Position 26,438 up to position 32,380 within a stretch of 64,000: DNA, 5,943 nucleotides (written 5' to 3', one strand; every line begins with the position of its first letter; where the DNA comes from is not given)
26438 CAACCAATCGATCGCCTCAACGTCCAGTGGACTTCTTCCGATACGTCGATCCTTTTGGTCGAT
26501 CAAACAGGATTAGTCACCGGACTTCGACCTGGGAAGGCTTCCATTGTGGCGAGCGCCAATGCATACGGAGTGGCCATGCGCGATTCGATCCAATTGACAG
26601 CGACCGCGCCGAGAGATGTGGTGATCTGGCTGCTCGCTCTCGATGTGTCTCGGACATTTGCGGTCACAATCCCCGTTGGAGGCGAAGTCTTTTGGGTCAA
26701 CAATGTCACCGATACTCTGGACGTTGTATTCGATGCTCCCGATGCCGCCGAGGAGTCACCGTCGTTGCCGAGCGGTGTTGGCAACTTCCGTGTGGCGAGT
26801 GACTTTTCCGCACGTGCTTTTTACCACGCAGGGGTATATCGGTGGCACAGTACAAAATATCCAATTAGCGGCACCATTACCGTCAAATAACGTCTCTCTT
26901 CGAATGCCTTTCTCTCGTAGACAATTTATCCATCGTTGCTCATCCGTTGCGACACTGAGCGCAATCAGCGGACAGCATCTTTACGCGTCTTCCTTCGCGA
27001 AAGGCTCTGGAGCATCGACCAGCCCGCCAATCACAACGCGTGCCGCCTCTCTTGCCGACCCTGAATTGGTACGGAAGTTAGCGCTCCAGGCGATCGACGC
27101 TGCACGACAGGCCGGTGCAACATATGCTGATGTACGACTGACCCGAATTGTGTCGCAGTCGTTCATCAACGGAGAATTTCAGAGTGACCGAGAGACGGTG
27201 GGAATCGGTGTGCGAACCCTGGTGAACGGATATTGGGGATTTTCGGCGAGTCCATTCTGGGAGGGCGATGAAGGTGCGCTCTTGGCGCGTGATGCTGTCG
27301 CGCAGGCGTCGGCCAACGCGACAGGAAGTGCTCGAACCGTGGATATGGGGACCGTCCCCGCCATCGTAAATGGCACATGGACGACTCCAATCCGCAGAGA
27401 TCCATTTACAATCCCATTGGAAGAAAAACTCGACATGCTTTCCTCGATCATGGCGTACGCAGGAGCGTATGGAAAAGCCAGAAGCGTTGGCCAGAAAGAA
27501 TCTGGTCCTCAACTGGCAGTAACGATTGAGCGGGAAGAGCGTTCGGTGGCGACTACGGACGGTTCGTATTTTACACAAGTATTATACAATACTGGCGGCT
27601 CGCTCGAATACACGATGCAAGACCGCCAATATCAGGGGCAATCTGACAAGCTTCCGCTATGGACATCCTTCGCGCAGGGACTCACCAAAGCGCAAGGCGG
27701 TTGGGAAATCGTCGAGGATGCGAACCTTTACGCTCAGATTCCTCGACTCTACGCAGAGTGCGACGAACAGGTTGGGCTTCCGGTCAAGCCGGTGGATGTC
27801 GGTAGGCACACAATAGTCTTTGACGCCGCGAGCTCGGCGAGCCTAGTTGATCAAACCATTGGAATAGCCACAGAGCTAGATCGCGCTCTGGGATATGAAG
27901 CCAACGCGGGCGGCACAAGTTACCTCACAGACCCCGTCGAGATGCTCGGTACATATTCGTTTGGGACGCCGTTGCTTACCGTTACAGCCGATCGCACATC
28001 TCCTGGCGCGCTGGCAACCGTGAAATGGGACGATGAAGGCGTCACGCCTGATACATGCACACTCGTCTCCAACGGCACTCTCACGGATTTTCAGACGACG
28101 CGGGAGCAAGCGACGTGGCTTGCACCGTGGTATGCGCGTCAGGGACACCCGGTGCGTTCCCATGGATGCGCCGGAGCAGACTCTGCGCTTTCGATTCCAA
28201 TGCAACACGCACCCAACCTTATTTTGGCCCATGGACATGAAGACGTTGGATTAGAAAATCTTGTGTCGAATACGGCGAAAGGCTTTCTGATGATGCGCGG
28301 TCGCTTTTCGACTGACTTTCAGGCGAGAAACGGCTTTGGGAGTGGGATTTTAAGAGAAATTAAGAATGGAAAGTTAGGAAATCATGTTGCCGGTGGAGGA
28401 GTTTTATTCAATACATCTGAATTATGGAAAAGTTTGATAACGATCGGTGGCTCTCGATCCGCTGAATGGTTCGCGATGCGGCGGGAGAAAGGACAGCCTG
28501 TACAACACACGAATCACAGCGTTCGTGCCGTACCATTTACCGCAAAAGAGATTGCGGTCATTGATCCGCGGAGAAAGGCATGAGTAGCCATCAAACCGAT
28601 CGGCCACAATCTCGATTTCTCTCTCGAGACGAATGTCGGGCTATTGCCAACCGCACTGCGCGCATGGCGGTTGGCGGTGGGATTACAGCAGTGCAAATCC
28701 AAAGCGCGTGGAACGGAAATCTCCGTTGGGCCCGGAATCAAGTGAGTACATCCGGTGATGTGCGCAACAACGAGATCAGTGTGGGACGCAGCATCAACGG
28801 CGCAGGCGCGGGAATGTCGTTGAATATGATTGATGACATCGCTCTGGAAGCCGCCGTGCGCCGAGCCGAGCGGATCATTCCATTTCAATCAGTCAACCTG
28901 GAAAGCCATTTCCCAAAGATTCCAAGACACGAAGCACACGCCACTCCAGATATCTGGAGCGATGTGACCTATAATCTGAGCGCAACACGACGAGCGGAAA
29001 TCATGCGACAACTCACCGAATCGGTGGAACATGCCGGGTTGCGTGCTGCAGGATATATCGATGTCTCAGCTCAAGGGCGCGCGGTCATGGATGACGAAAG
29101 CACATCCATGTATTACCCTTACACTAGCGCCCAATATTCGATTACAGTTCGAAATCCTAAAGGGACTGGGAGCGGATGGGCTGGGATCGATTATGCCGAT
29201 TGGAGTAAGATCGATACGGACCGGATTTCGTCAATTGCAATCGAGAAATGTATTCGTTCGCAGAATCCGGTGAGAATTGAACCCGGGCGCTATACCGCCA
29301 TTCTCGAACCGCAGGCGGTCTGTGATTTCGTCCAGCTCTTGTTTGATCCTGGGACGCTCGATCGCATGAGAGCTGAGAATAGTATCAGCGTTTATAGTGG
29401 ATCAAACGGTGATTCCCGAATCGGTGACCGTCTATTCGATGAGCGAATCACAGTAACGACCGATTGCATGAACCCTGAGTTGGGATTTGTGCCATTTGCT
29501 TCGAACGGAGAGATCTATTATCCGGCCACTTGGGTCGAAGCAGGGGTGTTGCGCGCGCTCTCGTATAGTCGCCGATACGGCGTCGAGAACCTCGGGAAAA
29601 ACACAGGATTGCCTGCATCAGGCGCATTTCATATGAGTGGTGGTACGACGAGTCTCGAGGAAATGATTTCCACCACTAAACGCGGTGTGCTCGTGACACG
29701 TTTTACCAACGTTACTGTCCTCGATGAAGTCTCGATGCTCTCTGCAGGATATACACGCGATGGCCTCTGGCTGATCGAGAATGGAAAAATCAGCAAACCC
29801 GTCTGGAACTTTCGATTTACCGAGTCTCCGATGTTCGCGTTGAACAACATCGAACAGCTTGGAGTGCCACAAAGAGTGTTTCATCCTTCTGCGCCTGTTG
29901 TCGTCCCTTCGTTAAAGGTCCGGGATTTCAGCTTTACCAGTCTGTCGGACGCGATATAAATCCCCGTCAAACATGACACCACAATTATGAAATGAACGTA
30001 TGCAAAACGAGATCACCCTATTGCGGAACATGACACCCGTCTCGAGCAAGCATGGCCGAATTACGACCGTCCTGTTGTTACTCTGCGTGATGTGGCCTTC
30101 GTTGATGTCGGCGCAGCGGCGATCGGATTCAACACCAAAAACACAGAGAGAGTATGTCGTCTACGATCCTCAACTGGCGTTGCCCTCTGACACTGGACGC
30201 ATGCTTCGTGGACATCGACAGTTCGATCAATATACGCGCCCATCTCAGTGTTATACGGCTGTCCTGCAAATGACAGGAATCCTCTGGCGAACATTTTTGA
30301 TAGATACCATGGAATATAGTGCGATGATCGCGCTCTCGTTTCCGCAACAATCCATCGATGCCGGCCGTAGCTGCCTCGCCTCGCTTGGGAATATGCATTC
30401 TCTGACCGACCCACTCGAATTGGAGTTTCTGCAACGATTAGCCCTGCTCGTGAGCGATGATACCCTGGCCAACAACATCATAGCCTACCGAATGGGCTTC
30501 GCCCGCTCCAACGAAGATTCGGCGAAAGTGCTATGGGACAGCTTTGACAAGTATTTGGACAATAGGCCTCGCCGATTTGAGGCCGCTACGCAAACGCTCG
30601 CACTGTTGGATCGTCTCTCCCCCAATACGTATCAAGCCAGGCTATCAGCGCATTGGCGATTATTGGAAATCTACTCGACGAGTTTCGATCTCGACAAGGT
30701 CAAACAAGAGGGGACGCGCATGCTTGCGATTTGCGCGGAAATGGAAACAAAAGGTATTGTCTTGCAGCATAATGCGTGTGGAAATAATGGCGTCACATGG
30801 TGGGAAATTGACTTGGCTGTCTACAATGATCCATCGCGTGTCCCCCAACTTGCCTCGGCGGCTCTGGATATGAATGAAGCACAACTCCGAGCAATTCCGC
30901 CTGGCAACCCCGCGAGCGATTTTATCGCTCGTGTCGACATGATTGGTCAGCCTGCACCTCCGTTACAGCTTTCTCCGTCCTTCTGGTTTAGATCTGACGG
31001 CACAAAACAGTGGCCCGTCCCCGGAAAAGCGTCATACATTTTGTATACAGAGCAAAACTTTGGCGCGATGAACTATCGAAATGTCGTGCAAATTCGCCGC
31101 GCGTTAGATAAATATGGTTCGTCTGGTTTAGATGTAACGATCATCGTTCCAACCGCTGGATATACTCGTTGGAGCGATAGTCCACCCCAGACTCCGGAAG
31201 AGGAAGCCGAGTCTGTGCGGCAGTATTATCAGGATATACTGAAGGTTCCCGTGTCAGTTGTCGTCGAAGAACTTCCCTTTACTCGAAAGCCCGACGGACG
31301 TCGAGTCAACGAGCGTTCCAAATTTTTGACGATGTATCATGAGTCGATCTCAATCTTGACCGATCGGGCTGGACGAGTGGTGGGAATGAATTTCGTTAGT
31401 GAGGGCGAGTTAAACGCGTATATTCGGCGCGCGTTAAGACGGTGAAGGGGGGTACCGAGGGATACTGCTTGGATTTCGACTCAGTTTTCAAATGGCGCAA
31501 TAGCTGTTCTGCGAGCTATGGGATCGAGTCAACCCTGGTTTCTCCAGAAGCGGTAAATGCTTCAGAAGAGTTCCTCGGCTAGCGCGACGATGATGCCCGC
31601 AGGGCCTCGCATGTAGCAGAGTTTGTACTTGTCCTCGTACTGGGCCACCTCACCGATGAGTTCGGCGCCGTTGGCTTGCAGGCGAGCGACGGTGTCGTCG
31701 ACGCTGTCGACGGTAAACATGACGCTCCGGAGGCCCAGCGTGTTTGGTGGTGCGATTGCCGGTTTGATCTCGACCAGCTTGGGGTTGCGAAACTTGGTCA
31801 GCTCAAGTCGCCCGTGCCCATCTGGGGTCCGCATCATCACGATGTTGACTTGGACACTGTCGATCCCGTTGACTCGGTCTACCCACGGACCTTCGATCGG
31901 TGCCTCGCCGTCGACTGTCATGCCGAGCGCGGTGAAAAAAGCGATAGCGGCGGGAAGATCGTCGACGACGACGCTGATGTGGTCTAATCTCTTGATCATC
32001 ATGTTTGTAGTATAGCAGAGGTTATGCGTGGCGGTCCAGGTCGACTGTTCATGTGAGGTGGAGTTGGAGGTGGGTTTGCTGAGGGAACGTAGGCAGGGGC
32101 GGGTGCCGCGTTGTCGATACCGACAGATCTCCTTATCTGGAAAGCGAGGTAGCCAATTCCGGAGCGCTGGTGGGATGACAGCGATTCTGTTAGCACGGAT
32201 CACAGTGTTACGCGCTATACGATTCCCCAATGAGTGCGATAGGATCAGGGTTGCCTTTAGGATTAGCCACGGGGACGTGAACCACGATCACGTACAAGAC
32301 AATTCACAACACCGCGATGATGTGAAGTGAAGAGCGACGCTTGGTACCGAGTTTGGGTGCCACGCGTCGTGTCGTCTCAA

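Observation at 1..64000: At least five tandem paralogous copies of an eight-gene sigma / anti-sigma / SusC / SusD / lipoprotein / TldD-like / PmbA-like / Trx-like cassette, with no CAZymes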

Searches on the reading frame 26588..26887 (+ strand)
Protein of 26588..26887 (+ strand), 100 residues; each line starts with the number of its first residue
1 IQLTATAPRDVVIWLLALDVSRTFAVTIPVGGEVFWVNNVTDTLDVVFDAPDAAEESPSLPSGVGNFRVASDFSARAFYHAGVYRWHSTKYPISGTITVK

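Call 69: search_solved_structures(query=A7, max_evalue=5, show_alignments=2)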
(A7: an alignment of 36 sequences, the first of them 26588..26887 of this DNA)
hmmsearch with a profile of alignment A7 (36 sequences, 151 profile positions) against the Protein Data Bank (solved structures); distinct sequences matched with E-value up to 5: 45.
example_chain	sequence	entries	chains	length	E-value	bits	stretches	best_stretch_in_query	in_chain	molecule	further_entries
1pcs_A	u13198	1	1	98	3.3e-08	36.5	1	36-133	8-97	PLASTOCYANIN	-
1m9w_A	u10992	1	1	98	3.6e-07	33.1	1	36-133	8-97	plastocyanin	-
1j5c_A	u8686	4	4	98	4.6e-07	32.8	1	36-133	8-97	PLASTOCYANIN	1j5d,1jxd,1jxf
1bxu_A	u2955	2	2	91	5.8e-06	29.2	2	36-66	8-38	PLASTOCYANIN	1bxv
2w88_A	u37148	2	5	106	1.7e-05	27.7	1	36-133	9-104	PLASTOCYANIN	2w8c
1baw_A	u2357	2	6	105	1.7e-05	27.7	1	36-133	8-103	PLASTOCYANIN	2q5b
3cvb_A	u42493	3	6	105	5e-05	26.2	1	36-133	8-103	Plastocyanin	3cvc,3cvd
3ply_A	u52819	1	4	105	0.00025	23.9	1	111-133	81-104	Amicyanin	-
4r0o_A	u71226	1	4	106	0.00038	23.3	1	36-133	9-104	Plastocyanin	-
2qdv_A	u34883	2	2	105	0.0004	23.2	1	111-133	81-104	Amicyanin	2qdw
2gim_A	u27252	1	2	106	0.00044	23.1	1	37-89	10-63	Plastocyanin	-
1fa4_A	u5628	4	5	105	0.00044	23.1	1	37-89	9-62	PLASTOCYANIN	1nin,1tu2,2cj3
2idq_A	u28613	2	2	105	0.00048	23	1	111-133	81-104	Amicyanin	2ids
7zqe_M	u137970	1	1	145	0.00054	22.8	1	21-133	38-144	Plastocyanin, chloroplastic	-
1mda_A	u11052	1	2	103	0.00067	22.5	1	111-133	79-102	AMICYANIN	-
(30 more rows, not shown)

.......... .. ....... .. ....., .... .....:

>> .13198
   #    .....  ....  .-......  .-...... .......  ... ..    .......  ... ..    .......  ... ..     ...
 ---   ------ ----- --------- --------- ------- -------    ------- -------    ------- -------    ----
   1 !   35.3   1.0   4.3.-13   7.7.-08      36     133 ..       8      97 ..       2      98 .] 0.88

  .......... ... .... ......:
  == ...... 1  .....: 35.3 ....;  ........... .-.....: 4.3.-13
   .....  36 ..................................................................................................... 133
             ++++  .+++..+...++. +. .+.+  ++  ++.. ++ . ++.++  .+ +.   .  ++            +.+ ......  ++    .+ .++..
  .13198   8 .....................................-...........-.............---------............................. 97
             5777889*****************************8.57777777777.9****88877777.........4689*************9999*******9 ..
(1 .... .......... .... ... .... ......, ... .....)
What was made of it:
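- On Cupredoxin (plastocyanin/amicyanin): Profile A7 against PDB: plastocyanin 1pcs at E 3.3e-8, with amicyanins also hit (call 69).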

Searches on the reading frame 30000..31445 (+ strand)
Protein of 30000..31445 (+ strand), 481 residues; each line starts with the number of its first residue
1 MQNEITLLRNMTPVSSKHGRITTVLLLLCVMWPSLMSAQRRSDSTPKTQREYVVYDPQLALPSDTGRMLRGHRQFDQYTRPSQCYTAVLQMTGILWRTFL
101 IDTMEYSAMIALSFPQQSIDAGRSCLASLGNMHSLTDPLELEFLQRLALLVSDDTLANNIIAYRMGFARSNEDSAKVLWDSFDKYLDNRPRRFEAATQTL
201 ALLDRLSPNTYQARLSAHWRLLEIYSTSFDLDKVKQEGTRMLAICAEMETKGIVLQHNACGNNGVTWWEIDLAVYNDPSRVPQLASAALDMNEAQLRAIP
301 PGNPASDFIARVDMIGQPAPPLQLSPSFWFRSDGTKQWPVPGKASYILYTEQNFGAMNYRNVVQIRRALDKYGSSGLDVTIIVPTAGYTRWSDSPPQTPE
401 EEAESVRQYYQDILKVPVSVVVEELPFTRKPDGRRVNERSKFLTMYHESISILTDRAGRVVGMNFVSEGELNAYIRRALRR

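Call 4: search_protein_families(library=pfam, proteins=[window:30000-31445:+], max_evalue=0.01)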
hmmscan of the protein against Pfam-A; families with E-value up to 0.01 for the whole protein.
window:30000-31445:+ (481 aa): 0 families

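Call 8: search_protein_families(library=ncbifam, proteins=[window:30000-31445:+], max_evalue=0.01)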
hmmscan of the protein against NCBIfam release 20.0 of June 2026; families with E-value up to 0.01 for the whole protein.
window:30000-31445:+ (481 aa): 0 families
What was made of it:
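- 30000..31445 (+): C3: last gene. No Pfam or NCBIfam family (calls 4, 8).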

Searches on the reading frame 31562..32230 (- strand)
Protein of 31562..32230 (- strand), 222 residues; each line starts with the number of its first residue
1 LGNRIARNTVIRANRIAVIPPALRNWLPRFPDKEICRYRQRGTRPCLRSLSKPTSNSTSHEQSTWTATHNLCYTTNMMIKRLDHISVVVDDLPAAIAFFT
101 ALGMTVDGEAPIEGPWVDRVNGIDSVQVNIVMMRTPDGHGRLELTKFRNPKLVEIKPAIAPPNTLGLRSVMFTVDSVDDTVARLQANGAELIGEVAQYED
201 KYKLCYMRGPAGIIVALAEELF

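Call 5: search_protein_families(library=pfam, proteins=[window:31562-32230:-], max_evalue=0.01)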
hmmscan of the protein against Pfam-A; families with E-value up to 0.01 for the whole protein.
window:31562-32230:- (222 aa): 4 families
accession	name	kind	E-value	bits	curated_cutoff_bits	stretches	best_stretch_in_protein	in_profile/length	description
PF00903.31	Glyoxalase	-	9.6e-13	49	20.6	1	81-215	1-119/121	Glyoxalase/Bleomycin resistance protein/Dioxygenase superfamily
PF13669.12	Glyoxalase_4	-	2.1e-09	38.1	27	1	83-206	1-109/109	Glyoxalase/Bleomycin resistance protein/Dioxygenase superfamily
PF13468.12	Glyoxalase_3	-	9.4e-05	23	25.1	1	82-189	1-100/176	Glyoxalase-like domain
PF18029.7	Glyoxalase_6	-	0.00047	21.2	23.6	0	172-212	64-100/106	Glyoxalase-like domain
